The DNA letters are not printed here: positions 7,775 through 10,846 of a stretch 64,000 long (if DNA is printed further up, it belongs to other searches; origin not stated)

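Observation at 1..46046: Orphan hybrid assembly line predicted to make a cationic D-Ala/Dab/Arg/beta-Ala peptide-polyketide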

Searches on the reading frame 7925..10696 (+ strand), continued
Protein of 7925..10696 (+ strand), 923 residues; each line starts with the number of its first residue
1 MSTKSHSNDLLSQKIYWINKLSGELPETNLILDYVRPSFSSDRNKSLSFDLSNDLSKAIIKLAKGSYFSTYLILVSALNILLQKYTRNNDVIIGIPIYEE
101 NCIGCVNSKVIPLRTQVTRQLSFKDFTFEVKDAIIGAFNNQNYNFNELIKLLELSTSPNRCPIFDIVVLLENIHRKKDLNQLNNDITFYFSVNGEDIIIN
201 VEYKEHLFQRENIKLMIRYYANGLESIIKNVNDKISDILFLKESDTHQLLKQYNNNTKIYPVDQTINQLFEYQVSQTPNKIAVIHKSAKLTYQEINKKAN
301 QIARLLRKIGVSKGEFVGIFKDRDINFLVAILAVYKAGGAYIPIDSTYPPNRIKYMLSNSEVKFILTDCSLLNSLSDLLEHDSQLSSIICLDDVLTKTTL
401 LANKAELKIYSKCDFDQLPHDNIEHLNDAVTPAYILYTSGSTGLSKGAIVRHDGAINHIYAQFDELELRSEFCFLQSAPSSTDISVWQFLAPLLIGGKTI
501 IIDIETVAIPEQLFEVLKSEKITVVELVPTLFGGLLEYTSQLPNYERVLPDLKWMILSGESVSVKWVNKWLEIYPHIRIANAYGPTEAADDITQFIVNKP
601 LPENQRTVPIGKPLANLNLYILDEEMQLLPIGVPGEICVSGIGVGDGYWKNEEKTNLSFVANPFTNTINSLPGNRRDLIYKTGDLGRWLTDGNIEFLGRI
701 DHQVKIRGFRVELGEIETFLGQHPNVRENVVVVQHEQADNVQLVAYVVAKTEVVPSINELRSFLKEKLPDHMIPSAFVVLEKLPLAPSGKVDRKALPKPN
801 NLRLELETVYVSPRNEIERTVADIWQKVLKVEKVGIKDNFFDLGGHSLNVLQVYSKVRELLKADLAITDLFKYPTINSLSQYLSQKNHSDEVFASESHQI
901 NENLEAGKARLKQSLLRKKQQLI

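Call 59: search_protein_families(library=pfam, proteins=[L095:3478-10008:+, L095:14712-21422:+, L095:60-2759:-], max_evalue=0.00001)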
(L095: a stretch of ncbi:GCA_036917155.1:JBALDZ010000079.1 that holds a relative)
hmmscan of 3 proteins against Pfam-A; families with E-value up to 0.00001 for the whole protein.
L095:3478-10008:+ (2176 aa): 8 families
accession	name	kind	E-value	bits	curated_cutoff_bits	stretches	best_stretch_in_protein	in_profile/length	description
PF00501.34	AMP-binding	-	2.2e-174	580.2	29.9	3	1250-1606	1-384/384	AMP-binding enzyme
PF00668.25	Condensation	-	4.7e-116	388.6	30.6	1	762-1230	4-456/456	Condensation domain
PF00550.31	PP-binding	-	4.8e-27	94.4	20.8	2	2074-2136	3-67/67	Phosphopantetheine attachment site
PF05050.19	Methyltransf_21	-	1.2e-17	65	22.7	1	1769-1960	1-172/173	Methyltransferase FkbM domain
PF23024.1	AMP-dom_DIP2-like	-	6.7e-12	45.9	27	1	525-636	2-107/110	Disco-interacting protein 2-like, AMP domain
PF23297.2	ACP_SdgA_C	-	1.5e-09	38.2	27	0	668-742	8-82/95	Highly reducing polyketide synthase sdgA, C-terminal ACP domain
PF13193.12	AMP-binding_C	-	4.5e-09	37.5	24.5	0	1665-1716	1-52/76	AMP-binding enzyme C-terminal domain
PF24919.1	Mug62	-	9.6e-08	32.3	27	1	535-637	34-150/164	Meiotically up-regulated gene 62 protein-like domain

L095:14712-21422:+ (2236 aa): 16 families
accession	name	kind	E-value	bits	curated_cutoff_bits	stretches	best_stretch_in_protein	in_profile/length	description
PF00109.32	ketoacyl-synt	-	4.2e-74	249.8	20.8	1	14-264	3-252/252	Beta-ketoacyl synthase, N-terminal domain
PF00698.26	Acyl_transf_1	-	1e-48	166.9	32.7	1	538-860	1-318/319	Acyl transferase domain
PF02801.28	Ketoacyl-synt_C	-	5.5e-42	143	20.8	1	272-391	1-119/119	Beta-ketoacyl synthase, C-terminal domain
PF08659.16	KR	-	7e-40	137.3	22.6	1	1165-1361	1-179/180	KR domain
PF22621.2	CurL-like_PKS_C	-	9.1e-25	86.9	27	1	454-517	1-64/64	CurL-like, PKS C-terminal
PF00107.32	ADH_zinc_N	-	1.3e-21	77.3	31.8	1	1836-1951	1-116/129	Zinc-binding dehydrogenase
PF21089.3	PKS_DH_N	-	1.8e-21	76.5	27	1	1389-1489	1-103/103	Polyketide synthase dehydratase domain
PF13602.12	ADH_zinc_N_2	-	3.4e-19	70.5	27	1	1868-2003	1-134/134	Zinc-binding dehydrogenase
PF21394.3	Beta-ketacyl_N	-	1.4e-18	67.5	26.9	1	956-1118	13-164/170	Beta-ketoacyl synthase-like, N-terminal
PF14765.12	PS-DH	-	2.9e-15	56.7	23.7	1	1541-1663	28-160/166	Polyketide synthase dehydratase N-terminal domain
PF00550.31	PP-binding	-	4.7e-15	56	20.8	1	2133-2197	1-67/67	Phosphopantetheine attachment site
PF16197.11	KAsynt_C_assoc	-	6.2e-15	56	33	1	394-505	2-110/111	Ketoacyl-synthetase C-terminal extension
PF22336.2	RhiE-like_linker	-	5.1e-14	52.4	27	1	457-518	1-61/67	RhiE-like, KS-MAT linker domain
PF13561.12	adh_short_C2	-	6.1e-12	46.1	27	0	951-1096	5-163/236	Enoyl-(Acyl carrier protein) reductase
PF08240.17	ADH_N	-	7.5e-09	36.2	23.5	1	1714-1774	3-65/104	Alcohol dehydrogenase GroES-like domain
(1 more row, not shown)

L095:60-2759:- (899 aa): 3 families
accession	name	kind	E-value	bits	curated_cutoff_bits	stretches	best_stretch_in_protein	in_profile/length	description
PF00593.30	TonB_dep_Rec_b-barrel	-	2.7e-72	245.5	27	1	438-867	8-436/436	TonB dependent receptor-like, beta-barrel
PF07715.20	Plug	-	8.1e-17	62.1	23.9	1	265-364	2-107/107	TonB-dependent Receptor Plug Domain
PF11741.13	AMIN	-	5.7e-14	52.5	20.5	1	101-198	2-99/101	AMIN domain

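Call 61: search_solved_structures(query=L006:5032-6438:+, max_evalue=1e-20)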
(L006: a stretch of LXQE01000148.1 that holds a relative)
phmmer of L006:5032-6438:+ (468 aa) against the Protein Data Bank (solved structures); distinct sequences matched with E-value up to 1e-20: 53.
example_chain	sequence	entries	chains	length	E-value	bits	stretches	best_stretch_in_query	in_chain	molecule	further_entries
4qbu_A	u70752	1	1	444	2.1e-98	333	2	182-464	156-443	ZmaA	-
8xjy_A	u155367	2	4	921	9.9e-76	258.3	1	177-464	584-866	Polyketide synthase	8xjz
8xju_A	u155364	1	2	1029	1.4e-75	257.8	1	177-464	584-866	Polyketide synthase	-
5yda_A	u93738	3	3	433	7.2e-75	255.5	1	190-446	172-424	PKS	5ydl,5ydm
4mz0_A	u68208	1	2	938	1.3e-73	251.3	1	180-465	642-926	CurL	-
6iyo_A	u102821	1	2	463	1.1e-57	198.8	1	178-466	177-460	Type I modular polyketide synthase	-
9iyw_A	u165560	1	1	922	1.6e-57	198.3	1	180-464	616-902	Polyketide synthase,GfsA KSQ-AncAT chimeric protein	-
11sz_A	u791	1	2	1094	5.1e-56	193.3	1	180-451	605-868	6-deoxyerythronolide-B synthase, Erythronolide synthase EryA2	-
7vee_A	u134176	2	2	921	2.6e-48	167.9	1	178-464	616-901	Polyketide synthase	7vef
8in9_A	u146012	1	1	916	2.7e-48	167.9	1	178-464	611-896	Polyketide synthase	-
8jpt_A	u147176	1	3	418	2e-45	158.4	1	183-453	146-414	Polyene macrolide polyketide synthase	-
8tpw_A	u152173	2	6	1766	5e-44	153.8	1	183-450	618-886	EryAII,EryAII,EryAII,EryAII,6-deoxyerythronolide-B synthase EryA3, modules 5 and 6 | EryAII,EryAII,EryAII,6-deoxyerythronolide-B synthase EryA3, modules 5 and 6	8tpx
7m7i_B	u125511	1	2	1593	5.8e-44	153.6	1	184-465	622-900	EryAI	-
7m7j_B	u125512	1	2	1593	5.9e-44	153.6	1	184-465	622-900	EryAI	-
7m7f_B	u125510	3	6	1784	8.2e-44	153.1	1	184-465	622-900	EryAI,6-deoxyerythronolide-B synthase EryA3, modules 5 and 6 chimera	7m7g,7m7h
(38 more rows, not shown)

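Call 63: search_solved_structures(query=L006:450-1700:+, max_evalue=1e-40)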
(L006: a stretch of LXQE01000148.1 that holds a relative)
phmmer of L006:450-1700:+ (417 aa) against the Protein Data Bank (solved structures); distinct sequences matched with E-value up to 1e-40: 26.
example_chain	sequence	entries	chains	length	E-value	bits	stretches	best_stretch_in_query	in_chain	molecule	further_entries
4qbu_A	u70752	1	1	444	6.1e-96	325.4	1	100-385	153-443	ZmaA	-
8xjy_A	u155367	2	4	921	5.9e-78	266.2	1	84-398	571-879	Polyketide synthase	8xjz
8xju_A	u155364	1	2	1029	2.9e-77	263.9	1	84-398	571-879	Polyketide synthase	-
4mz0_A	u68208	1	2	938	1.7e-76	261.4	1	18-397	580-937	CurL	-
9iyw_A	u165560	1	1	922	2.9e-71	244.1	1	20-398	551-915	Polyketide synthase,GfsA KSQ-AncAT chimeric protein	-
5yda_A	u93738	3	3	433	3.9e-69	237.1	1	112-366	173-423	PKS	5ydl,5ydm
6iyo_A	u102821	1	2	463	6.9e-64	219.9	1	101-390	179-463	Type I modular polyketide synthase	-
8in9_A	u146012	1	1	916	1.4e-61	212.3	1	21-398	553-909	Polyketide synthase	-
7vee_A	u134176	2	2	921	1.4e-61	212.2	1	21-398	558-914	Polyketide synthase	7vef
11sz_A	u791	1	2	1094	1.5e-58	202.3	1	103-399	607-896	6-deoxyerythronolide-B synthase, Erythronolide synthase EryA2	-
7m7j_B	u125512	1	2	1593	1.9e-49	172.3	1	14-401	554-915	EryAI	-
7m7i_B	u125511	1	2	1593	2e-49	172.3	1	14-401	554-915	EryAI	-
7m7f_B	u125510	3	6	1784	2.2e-49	172.1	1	14-401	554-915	EryAI,6-deoxyerythronolide-B synthase EryA3, modules 5 and 6 chimera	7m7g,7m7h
8tjn_B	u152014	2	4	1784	2.3e-49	172.1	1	14-401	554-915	EryAI,6-deoxyerythronolide-B synthase EryA3, modules 5 and 6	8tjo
9pc6_A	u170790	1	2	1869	8.5e-49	170.2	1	106-400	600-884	6-deoxyerythronolide-B synthase,RifR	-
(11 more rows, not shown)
